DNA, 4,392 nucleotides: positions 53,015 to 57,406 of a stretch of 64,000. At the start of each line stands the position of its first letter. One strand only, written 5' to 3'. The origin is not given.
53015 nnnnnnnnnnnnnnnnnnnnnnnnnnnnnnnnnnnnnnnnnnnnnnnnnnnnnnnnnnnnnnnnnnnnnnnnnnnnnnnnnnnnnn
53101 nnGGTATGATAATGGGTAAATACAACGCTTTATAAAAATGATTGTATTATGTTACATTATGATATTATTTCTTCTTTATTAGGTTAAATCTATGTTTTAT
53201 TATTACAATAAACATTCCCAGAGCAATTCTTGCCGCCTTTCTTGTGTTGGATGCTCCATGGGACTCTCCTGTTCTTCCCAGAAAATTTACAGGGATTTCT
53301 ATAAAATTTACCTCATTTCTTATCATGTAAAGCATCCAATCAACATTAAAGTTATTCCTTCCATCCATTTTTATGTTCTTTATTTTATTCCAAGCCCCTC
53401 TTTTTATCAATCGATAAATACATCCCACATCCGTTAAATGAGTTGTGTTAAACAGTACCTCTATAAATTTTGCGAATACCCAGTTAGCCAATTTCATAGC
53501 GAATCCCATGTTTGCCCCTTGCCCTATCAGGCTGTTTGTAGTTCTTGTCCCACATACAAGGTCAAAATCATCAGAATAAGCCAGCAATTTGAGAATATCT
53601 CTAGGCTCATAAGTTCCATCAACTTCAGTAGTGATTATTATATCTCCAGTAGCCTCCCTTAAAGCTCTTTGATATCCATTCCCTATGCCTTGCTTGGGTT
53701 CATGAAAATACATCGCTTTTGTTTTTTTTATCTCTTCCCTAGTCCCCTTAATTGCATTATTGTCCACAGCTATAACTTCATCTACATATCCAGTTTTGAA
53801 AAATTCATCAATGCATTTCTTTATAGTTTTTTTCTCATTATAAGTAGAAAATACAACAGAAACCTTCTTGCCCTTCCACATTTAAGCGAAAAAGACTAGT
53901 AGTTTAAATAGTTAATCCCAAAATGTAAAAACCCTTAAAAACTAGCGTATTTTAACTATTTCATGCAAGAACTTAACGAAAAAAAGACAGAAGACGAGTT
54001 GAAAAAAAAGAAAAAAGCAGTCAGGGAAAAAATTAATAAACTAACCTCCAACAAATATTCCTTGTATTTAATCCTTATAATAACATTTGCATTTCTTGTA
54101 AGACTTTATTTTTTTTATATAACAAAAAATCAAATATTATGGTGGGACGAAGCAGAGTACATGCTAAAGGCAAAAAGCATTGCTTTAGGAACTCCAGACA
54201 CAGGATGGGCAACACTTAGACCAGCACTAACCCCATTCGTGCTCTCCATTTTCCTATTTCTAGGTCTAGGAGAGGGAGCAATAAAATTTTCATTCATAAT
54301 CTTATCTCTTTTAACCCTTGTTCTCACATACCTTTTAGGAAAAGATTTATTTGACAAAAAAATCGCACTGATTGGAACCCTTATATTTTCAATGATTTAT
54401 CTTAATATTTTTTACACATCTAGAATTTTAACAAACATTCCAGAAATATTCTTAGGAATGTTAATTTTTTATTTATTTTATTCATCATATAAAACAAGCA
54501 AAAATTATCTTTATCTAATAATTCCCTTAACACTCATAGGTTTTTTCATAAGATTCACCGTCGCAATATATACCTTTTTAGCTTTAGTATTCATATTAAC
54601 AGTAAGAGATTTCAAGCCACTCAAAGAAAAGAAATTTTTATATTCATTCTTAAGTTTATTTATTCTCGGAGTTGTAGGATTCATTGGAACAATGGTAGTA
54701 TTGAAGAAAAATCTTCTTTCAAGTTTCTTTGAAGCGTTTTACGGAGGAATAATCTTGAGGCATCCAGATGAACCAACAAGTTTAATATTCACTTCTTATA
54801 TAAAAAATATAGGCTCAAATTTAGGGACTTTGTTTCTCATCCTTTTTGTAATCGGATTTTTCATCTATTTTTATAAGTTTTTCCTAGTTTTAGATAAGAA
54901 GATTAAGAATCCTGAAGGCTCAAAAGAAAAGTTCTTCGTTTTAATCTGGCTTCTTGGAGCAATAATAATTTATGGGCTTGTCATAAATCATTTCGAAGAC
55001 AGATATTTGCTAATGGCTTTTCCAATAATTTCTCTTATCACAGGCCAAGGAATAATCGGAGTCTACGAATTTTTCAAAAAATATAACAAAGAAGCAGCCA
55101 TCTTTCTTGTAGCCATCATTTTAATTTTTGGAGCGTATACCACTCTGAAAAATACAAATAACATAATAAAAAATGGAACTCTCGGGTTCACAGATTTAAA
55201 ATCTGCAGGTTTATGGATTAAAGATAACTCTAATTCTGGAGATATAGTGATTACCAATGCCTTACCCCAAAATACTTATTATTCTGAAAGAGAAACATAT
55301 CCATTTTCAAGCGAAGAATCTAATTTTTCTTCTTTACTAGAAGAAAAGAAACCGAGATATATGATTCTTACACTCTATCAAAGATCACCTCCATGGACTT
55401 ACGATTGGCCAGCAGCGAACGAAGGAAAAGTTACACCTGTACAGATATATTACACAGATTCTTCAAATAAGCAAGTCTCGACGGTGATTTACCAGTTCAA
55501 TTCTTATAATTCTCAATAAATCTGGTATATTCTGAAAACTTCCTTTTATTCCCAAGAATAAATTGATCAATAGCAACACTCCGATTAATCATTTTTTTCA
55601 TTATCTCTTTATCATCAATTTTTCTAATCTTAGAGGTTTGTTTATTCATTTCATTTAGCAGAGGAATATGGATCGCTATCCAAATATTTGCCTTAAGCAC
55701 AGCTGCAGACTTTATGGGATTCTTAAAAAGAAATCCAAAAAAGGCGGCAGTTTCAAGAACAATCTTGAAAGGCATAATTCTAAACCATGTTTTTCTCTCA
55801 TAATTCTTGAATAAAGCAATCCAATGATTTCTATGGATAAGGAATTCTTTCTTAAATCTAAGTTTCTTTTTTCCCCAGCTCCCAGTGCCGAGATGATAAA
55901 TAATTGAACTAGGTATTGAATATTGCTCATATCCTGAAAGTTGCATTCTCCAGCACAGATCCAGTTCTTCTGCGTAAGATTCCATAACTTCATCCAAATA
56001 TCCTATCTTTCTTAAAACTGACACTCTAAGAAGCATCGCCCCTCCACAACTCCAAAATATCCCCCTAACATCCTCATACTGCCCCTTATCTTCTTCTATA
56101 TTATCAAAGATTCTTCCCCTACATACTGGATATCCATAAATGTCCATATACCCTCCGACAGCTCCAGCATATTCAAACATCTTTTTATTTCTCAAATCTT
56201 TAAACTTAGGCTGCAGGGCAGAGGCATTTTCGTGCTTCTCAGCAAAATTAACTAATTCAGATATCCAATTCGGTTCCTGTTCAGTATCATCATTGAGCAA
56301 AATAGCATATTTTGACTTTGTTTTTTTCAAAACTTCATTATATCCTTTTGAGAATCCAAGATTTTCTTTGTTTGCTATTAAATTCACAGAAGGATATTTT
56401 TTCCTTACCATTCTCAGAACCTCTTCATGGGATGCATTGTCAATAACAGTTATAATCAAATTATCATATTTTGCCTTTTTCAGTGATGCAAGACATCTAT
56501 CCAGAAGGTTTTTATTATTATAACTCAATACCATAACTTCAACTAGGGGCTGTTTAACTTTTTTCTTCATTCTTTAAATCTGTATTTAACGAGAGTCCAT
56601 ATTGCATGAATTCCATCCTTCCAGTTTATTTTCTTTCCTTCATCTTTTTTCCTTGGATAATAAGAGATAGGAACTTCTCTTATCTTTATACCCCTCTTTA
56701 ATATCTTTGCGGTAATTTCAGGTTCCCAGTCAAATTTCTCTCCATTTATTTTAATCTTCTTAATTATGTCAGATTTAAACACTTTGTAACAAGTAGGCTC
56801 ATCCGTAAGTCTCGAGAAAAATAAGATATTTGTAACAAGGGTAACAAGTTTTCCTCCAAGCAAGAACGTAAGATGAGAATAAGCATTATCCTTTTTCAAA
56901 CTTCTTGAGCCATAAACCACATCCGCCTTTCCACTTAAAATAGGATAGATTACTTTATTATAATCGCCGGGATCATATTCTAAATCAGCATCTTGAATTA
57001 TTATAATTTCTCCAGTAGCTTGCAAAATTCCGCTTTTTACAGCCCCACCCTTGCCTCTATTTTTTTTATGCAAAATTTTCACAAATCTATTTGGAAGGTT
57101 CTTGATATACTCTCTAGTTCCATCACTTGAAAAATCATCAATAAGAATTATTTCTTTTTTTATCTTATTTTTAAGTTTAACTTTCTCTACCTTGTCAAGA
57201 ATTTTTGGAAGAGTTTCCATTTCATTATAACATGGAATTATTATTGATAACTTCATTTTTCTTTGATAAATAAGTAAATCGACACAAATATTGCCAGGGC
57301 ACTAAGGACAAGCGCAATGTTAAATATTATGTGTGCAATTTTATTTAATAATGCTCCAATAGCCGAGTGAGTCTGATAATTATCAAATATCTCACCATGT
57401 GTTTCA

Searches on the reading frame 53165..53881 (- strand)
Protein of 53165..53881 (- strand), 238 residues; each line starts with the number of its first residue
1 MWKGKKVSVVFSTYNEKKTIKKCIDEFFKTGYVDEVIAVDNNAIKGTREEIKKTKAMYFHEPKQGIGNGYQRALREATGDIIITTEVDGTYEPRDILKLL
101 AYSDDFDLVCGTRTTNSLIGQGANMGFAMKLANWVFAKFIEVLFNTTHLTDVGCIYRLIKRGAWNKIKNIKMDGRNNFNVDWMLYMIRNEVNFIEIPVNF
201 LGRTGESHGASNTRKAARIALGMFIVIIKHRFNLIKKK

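Call 92: search_protein_families(library=pfam, proteins=[window:53165-53881:-], max_evalue=0.00001)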
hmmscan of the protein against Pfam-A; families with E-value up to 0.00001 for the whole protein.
window:53165-53881:- (238 aa): 1 family
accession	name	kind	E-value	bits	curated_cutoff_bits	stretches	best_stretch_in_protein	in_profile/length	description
PF00535.33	Glycos_transf_2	-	3.2e-20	73.2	23.3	1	8-161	1-161/168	Glycosyl transferase family 2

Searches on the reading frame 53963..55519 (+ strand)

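Call 92: search_protein_families(library=pfam, proteins=[window:53963-55519:+], max_evalue=0.00001)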
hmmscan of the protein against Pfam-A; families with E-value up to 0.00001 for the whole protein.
window:53963-55519:+ (518 aa): 1 family
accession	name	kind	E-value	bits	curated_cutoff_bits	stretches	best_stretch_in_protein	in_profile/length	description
PF13231.12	PMT_2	-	2.7e-09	37.9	26.1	1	87-235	3-154/160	Dolichyl-phosphate-mannose-protein mannosyltransferase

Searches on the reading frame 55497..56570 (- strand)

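Call 92: search_protein_families(library=pfam, proteins=[window:55497-56570:-], max_evalue=0.00001)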
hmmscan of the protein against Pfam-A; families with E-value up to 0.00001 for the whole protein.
window:55497-56570:- (357 aa): 2 families
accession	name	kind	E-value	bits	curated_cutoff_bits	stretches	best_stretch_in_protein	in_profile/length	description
PF00535.33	Glycos_transf_2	-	1.4e-21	77.6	23.3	1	12-189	2-167/168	Glycosyl transferase family 2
PF13641.12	Glyco_tranf_2_3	-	2.9e-13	50.8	27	1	10-232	3-217/230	Glycosyltransferase like family 2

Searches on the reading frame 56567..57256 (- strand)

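Call 92: search_protein_families(library=pfam, proteins=[window:56567-57256:-], max_evalue=0.00001)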
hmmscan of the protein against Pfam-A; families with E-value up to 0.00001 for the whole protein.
window:56567-57256:- (229 aa): 2 families
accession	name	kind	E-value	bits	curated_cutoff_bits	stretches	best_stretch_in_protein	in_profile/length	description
PF00535.33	Glycos_transf_2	-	6.8e-31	107.9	23.3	1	4-125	1-122/168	Glycosyl transferase family 2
PF13641.12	Glyco_tranf_2_3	-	5.4e-06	27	27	1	3-124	3-129/230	Glycosyltransferase like family 2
